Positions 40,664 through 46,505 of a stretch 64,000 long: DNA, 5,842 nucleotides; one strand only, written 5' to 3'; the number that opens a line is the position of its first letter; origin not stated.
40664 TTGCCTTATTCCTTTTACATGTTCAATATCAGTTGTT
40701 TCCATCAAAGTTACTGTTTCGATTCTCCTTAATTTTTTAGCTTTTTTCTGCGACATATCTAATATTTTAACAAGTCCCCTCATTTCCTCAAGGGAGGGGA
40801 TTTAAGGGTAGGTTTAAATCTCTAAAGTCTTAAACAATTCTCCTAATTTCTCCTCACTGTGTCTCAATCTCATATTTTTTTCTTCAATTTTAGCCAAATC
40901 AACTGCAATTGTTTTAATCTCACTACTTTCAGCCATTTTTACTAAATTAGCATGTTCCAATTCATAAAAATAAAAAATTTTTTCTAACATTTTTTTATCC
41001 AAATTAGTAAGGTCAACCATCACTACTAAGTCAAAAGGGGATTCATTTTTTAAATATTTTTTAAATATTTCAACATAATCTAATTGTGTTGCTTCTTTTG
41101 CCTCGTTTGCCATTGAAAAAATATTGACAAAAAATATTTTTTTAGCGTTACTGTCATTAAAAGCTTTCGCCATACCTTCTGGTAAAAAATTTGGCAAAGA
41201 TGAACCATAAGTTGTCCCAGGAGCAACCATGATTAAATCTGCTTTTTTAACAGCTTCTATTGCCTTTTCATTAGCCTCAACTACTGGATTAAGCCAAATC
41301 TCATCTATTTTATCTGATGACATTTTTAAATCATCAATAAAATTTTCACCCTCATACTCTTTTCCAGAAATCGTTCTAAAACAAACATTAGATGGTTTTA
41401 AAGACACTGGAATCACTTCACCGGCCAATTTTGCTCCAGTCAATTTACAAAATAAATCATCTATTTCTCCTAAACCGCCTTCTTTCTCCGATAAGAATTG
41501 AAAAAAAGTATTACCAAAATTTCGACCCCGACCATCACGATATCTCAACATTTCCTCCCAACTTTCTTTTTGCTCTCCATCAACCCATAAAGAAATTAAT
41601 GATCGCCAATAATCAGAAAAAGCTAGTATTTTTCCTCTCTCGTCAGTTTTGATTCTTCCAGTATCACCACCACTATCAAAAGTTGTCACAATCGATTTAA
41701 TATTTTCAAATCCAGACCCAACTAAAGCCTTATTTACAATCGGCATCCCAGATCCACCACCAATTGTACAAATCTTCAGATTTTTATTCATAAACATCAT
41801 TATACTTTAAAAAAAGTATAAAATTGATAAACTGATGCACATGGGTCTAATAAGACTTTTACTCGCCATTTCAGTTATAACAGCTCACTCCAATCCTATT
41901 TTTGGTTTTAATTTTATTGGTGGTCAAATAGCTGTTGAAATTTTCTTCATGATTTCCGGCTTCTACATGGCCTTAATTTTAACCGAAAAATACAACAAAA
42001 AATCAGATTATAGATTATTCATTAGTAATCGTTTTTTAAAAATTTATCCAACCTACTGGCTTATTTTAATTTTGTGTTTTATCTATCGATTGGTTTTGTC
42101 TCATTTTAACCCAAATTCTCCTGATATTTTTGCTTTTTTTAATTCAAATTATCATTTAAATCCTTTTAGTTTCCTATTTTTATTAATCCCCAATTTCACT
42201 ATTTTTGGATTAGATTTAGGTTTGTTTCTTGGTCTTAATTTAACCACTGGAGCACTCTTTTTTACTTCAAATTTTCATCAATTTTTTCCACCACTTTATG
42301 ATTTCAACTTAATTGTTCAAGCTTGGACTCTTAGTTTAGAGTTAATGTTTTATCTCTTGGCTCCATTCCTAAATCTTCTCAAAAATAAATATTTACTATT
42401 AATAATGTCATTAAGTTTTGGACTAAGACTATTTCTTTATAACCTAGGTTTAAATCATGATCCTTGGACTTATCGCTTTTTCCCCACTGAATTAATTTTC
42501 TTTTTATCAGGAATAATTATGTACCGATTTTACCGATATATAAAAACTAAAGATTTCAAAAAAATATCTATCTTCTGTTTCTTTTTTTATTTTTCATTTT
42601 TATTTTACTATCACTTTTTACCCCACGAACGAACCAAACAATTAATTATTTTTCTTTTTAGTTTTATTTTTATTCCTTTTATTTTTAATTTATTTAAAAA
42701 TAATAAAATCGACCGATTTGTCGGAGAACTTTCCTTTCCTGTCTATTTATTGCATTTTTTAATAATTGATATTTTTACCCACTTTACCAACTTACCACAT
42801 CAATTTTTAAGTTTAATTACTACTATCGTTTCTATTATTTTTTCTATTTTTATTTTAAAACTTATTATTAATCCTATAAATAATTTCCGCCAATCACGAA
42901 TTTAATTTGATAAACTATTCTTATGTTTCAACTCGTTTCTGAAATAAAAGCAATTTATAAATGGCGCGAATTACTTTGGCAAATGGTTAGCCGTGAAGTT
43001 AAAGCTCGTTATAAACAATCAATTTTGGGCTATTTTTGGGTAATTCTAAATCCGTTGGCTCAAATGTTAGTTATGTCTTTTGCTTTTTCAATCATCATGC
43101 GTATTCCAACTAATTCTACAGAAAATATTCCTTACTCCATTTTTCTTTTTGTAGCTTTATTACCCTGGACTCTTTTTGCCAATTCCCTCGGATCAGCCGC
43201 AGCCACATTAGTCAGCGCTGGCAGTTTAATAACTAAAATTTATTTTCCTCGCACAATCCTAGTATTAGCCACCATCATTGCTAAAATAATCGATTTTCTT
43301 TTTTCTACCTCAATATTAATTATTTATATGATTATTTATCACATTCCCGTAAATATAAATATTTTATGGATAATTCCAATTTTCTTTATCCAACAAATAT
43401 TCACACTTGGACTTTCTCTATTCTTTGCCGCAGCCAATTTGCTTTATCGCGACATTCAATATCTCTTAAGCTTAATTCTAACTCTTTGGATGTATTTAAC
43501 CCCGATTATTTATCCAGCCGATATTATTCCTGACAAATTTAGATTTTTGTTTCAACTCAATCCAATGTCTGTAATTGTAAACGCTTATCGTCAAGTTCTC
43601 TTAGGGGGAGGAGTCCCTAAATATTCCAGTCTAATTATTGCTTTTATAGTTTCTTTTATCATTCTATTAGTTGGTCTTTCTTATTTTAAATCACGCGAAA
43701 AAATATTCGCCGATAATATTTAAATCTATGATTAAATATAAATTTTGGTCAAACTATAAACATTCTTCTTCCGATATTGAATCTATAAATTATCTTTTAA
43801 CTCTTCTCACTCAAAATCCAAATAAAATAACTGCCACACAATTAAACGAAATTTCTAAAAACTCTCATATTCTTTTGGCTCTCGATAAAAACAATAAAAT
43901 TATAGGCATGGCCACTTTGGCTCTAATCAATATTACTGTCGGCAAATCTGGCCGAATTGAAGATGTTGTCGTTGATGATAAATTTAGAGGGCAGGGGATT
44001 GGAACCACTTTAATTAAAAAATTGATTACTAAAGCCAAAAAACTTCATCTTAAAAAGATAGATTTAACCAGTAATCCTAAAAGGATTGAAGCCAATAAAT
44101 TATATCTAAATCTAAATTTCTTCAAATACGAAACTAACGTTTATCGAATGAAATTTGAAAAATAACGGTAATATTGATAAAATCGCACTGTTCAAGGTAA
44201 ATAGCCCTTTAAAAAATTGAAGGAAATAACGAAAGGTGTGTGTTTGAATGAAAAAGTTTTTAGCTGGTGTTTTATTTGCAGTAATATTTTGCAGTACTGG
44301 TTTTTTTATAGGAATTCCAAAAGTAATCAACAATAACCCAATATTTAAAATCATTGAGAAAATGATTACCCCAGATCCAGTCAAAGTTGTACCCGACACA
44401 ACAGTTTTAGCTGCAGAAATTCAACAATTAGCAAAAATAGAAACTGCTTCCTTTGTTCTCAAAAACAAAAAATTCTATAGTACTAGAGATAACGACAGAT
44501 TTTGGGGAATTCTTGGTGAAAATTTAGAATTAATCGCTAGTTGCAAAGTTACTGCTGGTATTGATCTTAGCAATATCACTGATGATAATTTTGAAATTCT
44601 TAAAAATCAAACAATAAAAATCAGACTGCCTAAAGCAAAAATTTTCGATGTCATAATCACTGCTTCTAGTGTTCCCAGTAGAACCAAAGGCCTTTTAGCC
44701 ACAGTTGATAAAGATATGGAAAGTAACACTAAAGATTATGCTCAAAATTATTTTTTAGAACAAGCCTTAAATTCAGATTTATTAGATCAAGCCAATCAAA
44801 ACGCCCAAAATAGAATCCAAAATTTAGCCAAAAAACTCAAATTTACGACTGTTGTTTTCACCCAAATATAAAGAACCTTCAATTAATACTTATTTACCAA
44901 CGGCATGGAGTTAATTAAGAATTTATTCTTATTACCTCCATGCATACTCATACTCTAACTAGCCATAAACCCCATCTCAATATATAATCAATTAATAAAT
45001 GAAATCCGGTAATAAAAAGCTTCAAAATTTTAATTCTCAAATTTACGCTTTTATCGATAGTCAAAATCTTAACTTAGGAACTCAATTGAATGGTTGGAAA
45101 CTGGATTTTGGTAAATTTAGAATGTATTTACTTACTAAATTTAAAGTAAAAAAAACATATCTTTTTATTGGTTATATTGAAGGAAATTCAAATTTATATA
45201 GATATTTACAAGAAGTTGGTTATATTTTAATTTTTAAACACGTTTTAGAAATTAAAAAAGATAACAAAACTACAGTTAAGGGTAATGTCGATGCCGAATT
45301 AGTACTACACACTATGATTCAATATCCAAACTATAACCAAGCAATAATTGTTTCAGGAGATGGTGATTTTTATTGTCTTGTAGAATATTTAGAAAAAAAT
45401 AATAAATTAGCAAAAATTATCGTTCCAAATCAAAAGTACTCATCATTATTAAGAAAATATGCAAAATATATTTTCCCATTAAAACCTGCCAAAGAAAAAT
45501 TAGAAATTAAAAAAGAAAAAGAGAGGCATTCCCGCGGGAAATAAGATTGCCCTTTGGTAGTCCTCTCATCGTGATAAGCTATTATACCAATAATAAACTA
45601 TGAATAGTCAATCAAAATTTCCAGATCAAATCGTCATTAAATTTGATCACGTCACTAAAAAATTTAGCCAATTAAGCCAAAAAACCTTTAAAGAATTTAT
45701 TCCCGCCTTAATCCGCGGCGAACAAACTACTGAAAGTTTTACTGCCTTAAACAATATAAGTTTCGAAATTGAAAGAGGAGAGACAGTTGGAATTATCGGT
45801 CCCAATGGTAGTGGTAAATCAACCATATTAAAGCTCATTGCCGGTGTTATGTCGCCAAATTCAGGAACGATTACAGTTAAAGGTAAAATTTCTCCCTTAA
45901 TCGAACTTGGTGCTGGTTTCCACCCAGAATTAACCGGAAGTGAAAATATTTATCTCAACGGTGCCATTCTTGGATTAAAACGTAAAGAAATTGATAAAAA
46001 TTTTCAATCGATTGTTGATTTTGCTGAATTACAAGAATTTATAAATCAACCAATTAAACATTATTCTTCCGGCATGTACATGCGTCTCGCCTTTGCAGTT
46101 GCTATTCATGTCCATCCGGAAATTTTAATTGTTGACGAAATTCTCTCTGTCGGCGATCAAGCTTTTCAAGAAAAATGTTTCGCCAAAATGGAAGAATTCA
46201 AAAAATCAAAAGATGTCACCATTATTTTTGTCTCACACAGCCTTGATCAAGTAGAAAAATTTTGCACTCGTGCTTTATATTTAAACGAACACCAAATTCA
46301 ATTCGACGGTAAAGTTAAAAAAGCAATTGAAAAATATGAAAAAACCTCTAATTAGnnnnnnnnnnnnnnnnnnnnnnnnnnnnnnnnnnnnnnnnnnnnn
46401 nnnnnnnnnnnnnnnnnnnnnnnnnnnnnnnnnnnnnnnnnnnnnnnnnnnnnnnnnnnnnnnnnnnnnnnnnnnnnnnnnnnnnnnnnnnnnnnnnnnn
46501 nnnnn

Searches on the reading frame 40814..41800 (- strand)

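Call 8: search_protein_families(library=pfam, proteins=[window:40814-41800:-], max_evalue=0.001)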
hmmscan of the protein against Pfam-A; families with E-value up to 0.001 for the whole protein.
window:40814-41800:- (328 aa): 1 family
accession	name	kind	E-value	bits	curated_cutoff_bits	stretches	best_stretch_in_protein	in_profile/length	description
PF01933.23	CofD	-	5.2e-37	128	30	1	10-290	1-273/290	2-phospho-L-lactate transferase CofD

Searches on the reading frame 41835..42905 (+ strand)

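Call 8: search_protein_families(library=pfam, proteins=[window:41835-42905:+], max_evalue=0.001)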
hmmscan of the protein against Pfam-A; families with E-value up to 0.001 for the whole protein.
window:41835-42905:+ (356 aa): 1 family
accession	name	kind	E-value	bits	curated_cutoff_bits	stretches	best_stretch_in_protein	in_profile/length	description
PF01757.29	Acyl_transf_3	-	6.3e-27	94.9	31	1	5-344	6-323/326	Acyltransferase domain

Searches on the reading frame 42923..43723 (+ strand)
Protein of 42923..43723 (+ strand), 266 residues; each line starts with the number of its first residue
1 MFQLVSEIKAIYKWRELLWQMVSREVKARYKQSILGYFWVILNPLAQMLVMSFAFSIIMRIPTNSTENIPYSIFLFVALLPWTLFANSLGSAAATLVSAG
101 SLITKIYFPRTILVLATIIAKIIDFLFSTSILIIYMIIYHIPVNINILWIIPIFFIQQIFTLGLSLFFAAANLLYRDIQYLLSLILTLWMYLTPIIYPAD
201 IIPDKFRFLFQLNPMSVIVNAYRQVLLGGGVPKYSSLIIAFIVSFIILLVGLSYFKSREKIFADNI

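Call 8: search_protein_families(library=pfam, proteins=[window:42923-43723:+], max_evalue=0.001)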
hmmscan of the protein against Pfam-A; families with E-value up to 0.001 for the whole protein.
window:42923-43723:+ (266 aa): 1 family
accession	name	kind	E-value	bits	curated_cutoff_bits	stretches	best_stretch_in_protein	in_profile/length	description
PF01061.29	ABC2_membrane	-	1.5e-18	67.6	26.9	1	17-226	2-210/211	ABC-2 type transporter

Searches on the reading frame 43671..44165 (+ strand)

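Call 8: search_protein_families(library=pfam, proteins=[window:43671-44165:+], max_evalue=0.001)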
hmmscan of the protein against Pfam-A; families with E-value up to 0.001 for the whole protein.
window:43671-44165:+ (164 aa): 5 families
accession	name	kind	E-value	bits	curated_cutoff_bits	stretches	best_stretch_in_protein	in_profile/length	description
PF00583.31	Acetyltransf_1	-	1.9e-15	57.6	20.7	1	62-150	30-116/116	Acetyltransferase (GNAT) family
PF13508.13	Acetyltransf_7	-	2.1e-11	44.5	27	1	64-150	2-82/84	Acetyltransferase (GNAT) domain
PF13673.13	Acetyltransf_10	-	2.4e-11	44.2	23.6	1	57-153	21-110/128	Acetyltransferase (GNAT) domain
PF08445.16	FR47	-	9.7e-05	22.7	22.1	1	92-157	20-84/86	FR47-like protein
PF14542.12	Acetyltransf_CG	-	0.00015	22.3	30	1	95-128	26-59/80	GCN5-related N-acetyl-transferase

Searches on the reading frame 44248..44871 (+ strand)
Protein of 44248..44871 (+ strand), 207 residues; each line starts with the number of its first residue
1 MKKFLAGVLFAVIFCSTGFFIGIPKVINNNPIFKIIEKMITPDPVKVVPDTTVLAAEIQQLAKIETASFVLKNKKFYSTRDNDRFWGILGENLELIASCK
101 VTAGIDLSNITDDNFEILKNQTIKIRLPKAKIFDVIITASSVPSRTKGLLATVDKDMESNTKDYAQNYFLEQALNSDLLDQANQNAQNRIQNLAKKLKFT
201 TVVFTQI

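Call 8: search_protein_families(library=pfam, proteins=[window:44248-44871:+], max_evalue=0.001)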
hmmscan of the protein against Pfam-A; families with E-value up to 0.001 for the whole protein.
window:44248-44871:+ (207 aa): 1 family
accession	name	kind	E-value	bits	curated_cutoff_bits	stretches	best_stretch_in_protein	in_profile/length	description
PF14014.11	DUF4230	-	5e-21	75.8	27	1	57-202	2-146/148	Protein of unknown function (DUF4230)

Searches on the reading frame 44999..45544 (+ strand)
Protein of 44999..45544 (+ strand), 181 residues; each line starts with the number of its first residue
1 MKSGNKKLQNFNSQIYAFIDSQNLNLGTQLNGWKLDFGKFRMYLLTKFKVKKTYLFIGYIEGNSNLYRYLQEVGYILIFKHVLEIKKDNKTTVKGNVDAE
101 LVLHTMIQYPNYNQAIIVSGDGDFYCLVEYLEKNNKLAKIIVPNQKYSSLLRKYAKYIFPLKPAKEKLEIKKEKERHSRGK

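Call 8: search_protein_families(library=pfam, proteins=[window:44999-45544:+], max_evalue=0.001)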
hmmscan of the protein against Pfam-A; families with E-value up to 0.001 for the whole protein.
window:44999-45544:+ (181 aa): 1 family
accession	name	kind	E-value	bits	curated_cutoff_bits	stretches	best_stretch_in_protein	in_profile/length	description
PF01936.24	NYN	-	1.2e-12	49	24.2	1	17-159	4-142/145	NYN domain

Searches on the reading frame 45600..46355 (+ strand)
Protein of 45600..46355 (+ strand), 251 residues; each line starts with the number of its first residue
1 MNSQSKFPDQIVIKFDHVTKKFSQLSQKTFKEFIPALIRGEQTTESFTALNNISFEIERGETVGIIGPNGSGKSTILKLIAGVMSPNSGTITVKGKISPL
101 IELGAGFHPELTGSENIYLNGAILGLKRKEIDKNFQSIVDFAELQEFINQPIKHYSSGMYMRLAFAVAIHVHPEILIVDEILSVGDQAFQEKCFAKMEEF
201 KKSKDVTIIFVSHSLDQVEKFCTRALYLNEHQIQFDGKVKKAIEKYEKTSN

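Call 4: search_protein_families(library=pfam, proteins=[window:45600-46355:+], max_evalue=0.01)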
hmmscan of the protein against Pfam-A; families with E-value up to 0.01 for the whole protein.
window:45600-46355:+ (251 aa): 9 families
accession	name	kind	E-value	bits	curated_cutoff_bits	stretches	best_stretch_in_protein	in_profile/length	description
PF00005.33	ABC_tran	-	7.2e-25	88.6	25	1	50-181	1-135/137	ABC transporter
PF13304.12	AAA_21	-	7e-06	26.8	27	1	64-98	3-43/304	AAA domain, putative AbiEii toxin, Type IV TA system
PF13555.12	AAA_29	-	1.6e-05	25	27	1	54-88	16-50/61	P-loop containing region of AAA domain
PF02463.25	SMC_N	-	3.7e-05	23.7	40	1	52-101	17-65/220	RecF/RecN/SMC N terminal domain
PF00004.35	AAA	-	4e-05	24.5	21.2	1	65-221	3-117/131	ATPase family associated with various cellular activities (AAA)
PF13476.12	AAA_23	-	6.7e-05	24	27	1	51-150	11-123/201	AAA domain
PF00270.35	DEAD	-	0.0014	18.8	26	1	57-216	11-161/167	DEAD/DEAH box helicase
PF25199.1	nSTAND_NTPase5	-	0.0067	16.7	34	0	58-84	39-65/145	Novel STAND NTPase 5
PF13175.12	AAA_15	-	0.008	16.3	32.1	0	55-110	19-55/374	AAA ATPase domain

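Call 5: search_protein_families(library=ncbifam, proteins=[window:45600-46355:+], max_evalue=0.01)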
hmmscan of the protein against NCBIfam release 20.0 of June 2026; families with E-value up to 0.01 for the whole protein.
window:45600-46355:+ (251 aa): 191 families (the best 25 are shown)
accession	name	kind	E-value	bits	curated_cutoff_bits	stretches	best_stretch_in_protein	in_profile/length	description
NF010065.0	PRK13545.1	equivalog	2.2e-77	261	538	1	13-248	5-236/549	teichoic acids export protein ATP-binding subunit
NF010066.0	PRK13546.1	equivalog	1.1e-62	211.9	320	1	11-248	3-236/264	teichoic acids export ABC transporter ATP-binding subunit TagH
NF050108.1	galactan_ABC_ATP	equivalog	2e-54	184.4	400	1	38-248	33-242/244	galactan export ABC transporter ATP-binding subunit Wzt/RfbE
TIGR01188.1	drrA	subfamily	3.1e-35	121.9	312.45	2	109-233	79-202/302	daunorubicin resistance ABC transporter, ATP-binding protein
TIGR04521.1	ECF_ATPase_2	equivalog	2.1e-33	115.6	330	2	115-248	104-238/279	energy-coupling factor transporter ATPase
TIGR04520.1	ECF_ATPase_1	equivalog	5.5e-31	108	315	2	124-247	106-228/269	energy-coupling factor transporter ATPase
NF010158.0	PRK13637.1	equivalog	2.2e-28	99.2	390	2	117-247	105-237/287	energy-coupling factor transporter ATPase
NF010059.0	PRK13536.1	equivalog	3e-28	98.6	549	1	43-244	52-263/342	nodulation factor ABC transporter ATP-binding protein NodI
NF007739.0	PRK10419.1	subfamily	2e-27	96.4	354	2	124-241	120-238/268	nickel ABC transporter ATP-binding protein NikE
NF010156.0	PRK13635.1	equivalog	2.5e-27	95.7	392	2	46-96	19-69/279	energy-coupling factor ABC transporter ATP-binding protein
TIGR01288.1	nodI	equivalog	2.6e-27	95.6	424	1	50-244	20-224/303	nodulation factor ABC transporter ATP-binding protein NodI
TIGR03740.1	galliderm_ABC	subfamily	2.8e-27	95.9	309.75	1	48-242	14-211/223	lantibiotic protection ABC transporter ATP-binding subunit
NF033858.1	ABC2_perm_RbbA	equivalog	3.5e-26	91.4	1050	1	45-231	277-473/909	ribosome-associated ATPase/putative transporter RbbA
TIGR02769.1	nickel_nikE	equivalog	3.9e-26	92.1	332.55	2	129-234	124-230/265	nickel import ATP-binding protein NikE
TIGR02315.1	ABC_phnC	equivalog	1.2e-25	90.3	266.1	2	129-242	121-233/243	phosphonate ABC transporter ATP-binding protein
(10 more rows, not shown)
